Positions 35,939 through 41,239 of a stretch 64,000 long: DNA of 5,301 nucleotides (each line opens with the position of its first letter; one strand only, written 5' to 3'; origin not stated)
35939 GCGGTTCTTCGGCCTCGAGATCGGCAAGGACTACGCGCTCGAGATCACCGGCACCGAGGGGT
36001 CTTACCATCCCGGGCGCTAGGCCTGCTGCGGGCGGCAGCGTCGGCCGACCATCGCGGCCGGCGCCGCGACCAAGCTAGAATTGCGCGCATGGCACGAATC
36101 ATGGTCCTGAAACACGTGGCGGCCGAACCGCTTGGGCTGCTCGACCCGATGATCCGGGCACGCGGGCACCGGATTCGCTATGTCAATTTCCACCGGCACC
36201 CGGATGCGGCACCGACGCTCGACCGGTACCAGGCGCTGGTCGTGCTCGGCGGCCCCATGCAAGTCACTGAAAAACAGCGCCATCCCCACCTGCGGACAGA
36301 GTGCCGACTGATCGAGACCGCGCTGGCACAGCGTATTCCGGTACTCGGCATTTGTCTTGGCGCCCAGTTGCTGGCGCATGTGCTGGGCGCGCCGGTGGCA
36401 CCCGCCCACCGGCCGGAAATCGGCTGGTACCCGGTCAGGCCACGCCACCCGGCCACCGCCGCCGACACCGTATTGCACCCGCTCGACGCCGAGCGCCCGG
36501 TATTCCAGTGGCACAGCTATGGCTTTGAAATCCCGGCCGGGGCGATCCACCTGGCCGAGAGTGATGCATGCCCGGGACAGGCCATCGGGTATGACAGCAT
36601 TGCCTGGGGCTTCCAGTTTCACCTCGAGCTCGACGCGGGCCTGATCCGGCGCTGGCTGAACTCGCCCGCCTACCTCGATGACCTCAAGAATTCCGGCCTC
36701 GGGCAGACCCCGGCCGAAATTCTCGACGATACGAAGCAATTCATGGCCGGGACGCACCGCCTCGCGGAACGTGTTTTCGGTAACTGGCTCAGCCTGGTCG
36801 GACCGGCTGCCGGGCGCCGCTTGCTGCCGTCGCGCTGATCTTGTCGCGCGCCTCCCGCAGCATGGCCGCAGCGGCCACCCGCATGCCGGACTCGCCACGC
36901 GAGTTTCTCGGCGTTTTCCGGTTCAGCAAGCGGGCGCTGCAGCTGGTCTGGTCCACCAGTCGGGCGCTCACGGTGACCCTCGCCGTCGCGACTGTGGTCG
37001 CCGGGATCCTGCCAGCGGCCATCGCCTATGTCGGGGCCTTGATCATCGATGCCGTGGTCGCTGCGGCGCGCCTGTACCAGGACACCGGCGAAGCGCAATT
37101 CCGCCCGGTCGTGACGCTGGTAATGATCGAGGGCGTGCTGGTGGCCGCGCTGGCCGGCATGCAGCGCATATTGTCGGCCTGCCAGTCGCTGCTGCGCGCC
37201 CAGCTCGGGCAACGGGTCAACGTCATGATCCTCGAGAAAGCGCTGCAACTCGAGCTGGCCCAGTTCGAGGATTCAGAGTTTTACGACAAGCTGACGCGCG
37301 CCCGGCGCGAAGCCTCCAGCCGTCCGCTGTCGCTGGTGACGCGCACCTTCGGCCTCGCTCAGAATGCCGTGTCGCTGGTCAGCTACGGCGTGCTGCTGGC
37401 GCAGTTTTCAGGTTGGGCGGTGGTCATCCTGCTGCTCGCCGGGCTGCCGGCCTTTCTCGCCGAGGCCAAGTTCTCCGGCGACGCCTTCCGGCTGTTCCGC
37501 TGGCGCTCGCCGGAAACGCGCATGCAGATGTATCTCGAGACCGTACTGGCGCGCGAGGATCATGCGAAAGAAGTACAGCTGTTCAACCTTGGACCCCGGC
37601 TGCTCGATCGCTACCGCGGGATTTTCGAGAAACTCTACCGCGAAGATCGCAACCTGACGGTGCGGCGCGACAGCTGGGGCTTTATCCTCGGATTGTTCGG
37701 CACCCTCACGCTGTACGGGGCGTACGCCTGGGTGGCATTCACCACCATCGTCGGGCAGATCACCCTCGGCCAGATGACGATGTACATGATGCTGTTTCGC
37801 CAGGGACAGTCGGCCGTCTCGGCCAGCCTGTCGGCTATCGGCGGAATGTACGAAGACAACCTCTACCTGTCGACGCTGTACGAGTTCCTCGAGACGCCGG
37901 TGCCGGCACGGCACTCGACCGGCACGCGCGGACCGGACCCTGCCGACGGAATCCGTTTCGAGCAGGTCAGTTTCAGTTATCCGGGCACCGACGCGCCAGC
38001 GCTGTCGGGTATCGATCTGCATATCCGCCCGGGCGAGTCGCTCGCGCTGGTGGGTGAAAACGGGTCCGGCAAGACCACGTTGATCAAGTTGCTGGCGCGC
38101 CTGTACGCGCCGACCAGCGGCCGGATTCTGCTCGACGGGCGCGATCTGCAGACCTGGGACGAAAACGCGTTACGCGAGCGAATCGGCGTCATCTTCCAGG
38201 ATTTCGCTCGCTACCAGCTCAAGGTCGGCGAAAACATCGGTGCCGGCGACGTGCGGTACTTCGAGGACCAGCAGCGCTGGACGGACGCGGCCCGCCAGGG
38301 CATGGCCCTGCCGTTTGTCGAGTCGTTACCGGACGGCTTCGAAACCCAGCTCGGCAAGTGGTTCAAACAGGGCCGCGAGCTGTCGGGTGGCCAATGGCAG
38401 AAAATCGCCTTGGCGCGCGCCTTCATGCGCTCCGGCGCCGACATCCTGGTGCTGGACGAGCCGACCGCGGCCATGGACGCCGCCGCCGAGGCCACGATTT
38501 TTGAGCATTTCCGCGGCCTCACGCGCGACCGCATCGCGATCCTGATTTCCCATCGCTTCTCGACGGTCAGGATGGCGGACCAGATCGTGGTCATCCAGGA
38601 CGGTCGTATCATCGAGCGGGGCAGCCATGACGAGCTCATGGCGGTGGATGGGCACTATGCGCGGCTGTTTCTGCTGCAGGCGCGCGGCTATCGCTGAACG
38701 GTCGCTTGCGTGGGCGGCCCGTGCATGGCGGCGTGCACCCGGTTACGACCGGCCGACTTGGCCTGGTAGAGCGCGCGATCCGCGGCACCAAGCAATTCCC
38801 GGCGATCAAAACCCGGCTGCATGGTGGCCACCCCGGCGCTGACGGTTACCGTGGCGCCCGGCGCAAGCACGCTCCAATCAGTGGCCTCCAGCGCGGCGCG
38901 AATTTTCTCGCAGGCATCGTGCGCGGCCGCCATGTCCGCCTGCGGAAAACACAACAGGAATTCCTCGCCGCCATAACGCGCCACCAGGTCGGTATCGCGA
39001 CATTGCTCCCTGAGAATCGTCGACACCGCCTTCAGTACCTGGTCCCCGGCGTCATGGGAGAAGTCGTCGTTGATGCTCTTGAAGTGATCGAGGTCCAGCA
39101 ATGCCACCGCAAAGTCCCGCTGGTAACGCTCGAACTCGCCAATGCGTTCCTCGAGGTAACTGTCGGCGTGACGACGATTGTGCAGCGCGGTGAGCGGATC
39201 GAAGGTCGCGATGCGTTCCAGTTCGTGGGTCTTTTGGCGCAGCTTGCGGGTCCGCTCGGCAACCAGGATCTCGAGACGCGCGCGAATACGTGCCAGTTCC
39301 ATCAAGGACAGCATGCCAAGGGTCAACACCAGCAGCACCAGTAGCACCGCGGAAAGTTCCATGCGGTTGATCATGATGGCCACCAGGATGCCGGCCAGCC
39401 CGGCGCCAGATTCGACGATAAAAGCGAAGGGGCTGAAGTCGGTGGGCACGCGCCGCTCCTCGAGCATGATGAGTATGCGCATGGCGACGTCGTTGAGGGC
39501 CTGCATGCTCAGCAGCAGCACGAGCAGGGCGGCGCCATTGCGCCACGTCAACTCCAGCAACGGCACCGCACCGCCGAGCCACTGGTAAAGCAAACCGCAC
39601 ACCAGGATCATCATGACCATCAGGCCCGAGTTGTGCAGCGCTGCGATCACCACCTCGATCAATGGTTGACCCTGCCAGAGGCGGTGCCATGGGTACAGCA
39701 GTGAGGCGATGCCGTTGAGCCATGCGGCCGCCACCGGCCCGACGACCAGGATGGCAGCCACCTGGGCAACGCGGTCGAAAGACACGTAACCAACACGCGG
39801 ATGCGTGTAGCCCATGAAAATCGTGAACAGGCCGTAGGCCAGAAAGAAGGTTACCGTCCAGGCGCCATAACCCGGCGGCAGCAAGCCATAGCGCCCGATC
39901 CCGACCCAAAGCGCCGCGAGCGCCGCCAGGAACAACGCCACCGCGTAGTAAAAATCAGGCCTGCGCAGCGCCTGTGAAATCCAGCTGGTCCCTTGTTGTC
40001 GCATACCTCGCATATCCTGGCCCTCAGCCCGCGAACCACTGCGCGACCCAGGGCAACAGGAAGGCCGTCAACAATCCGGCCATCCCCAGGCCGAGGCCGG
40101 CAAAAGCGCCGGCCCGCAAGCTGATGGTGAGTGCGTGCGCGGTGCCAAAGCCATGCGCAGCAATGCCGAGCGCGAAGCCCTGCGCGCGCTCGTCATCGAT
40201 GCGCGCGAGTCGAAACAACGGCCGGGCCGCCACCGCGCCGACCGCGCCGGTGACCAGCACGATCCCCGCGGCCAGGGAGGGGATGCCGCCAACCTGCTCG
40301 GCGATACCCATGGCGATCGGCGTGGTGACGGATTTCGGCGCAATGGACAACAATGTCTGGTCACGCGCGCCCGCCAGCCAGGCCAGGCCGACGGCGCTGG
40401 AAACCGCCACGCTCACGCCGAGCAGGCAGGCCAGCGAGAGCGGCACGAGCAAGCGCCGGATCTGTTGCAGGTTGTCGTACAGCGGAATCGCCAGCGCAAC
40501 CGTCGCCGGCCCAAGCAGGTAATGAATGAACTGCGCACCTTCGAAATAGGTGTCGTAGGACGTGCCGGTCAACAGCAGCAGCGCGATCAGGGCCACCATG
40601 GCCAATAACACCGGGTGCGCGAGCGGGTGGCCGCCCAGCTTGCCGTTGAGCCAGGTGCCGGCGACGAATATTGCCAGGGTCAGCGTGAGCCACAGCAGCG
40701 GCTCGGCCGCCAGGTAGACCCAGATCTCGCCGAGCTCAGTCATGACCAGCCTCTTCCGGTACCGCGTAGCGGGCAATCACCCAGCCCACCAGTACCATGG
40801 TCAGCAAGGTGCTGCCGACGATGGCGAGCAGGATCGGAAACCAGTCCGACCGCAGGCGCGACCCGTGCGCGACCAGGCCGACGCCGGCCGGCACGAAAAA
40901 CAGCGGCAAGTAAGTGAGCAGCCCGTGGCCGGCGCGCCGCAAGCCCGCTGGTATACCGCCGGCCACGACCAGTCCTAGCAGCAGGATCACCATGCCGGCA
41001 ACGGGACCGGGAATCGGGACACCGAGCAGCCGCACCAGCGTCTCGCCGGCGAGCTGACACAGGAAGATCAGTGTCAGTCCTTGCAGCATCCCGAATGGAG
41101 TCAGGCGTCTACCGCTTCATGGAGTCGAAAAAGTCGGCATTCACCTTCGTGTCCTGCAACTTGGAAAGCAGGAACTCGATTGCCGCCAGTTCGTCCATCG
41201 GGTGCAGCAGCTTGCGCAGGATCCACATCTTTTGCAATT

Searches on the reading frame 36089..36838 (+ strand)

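Call 7: search_protein_families(library=pfam, proteins=[window:36089-36838:+], max_evalue=0.01)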
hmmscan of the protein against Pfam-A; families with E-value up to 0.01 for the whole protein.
window:36089-36838:+ (249 aa): 3 families
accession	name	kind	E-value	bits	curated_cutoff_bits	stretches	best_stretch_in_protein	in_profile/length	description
PF00117.34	GATase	-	4.5e-18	66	22.8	1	23-182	18-174/190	Glutamine amidotransferase class-I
PF07722.19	Peptidase_C26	-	2.4e-06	27.9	20.5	1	69-100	92-123/219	Peptidase C26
PF07685.20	GATase_3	-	0.0025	17.9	27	1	42-100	38-93/196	CobB/CobQ-like glutamine amidotransferase domain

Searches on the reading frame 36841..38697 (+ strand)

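Call 7: search_protein_families(library=pfam, proteins=[window:36841-38697:+], max_evalue=0.01)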
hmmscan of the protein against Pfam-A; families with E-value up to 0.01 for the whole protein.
window:36841-38697:+ (618 aa): 11 families
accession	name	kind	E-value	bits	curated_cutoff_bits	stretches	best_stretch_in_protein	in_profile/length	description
PF00005.33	ABC_tran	-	2.7e-32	112.6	25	1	388-543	1-137/137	ABC transporter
PF13304.12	AAA_21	-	8.5e-07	29.8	27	1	402-421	3-22/304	AAA domain, putative AbiEii toxin, Type IV TA system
PF02463.25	SMC_N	-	2.4e-05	24.3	40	0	513-586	136-212/220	RecF/RecN/SMC N terminal domain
PF00664.28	ABC_membrane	-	0.00029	21.1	28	1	48-322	5-270/274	ABC transporter transmembrane region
PF13401.12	AAA_22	-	0.0013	19.5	27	1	399-423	6-30/130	AAA domain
PF13555.12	AAA_29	-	0.0029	17.8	27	1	392-421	16-45/61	P-loop containing region of AAA domain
PF03661.18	TMEM33_Pom33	-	0.0031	17.4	24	1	29-87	14-74/240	Transmembrane protein 33/Nucleoporin POM33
PF13191.12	AAA_16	-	0.0038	18.2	32.6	0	397-438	24-63/167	AAA ATPase domain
PF13481.12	AAA_25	-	0.005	16.9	27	0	391-431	26-64/195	AAA domain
PF13175.12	AAA_15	-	0.0052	16.9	32.1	1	402-452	27-83/374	AAA ATPase domain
PF07728.20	AAA_5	-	0.0076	16.7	22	0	401-424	2-25/139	AAA domain (dynein-related subfamily)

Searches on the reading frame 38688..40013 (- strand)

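Call 7: search_protein_families(library=pfam, proteins=[window:38688-40013:-], max_evalue=0.01)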
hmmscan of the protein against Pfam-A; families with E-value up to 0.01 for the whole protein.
window:38688-40013:- (441 aa): 3 families
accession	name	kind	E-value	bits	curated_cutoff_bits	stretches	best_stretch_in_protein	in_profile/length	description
PF00990.26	GGDEF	-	2.2e-42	145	23.8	1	269-425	1-161/161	Diguanylate cyclase, GGDEF domain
PF22335.1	Cas10-Cmr2_palm2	-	0.0011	19.5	27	1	342-426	51-132/133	Cas10/Cmr2, second palm domain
PF17853.6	GGDEF_2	-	0.0014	19.3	24.5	1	299-400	21-98/116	GGDEF-like domain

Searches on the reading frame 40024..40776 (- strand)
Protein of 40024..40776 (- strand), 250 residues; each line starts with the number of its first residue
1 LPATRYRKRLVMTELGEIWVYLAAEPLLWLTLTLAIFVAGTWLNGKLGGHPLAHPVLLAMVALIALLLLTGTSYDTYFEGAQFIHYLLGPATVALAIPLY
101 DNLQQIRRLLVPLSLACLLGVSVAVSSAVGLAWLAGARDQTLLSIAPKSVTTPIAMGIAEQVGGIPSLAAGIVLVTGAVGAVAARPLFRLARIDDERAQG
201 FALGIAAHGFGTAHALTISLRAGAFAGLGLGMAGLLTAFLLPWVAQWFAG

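Call 8: search_protein_families(library=pfam, proteins=[window:40024-40776:-], max_evalue=0.01)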
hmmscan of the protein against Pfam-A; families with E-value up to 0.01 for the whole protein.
window:40024-40776:- (250 aa): 1 family
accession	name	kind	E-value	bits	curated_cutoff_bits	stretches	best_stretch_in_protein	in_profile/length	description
PF04172.21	LrgB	-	7.4e-77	258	25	1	33-247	1-214/214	LrgB-like family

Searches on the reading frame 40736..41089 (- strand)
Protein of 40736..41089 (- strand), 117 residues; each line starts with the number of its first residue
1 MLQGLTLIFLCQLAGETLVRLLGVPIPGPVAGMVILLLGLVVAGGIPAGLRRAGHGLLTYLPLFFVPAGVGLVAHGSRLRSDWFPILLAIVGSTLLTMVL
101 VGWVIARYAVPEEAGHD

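Call 8: search_protein_families(library=pfam, proteins=[window:40736-41089:-], max_evalue=0.01)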
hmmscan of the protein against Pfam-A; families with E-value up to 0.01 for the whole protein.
window:40736-41089:- (117 aa): 2 families
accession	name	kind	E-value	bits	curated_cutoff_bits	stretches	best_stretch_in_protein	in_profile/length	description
PF03788.19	LrgA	-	6e-26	90.7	28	1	12-104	1-93/94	LrgA family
PF04172.21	LrgB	-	0.0081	16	25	1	14-105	7-99/214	LrgB-like family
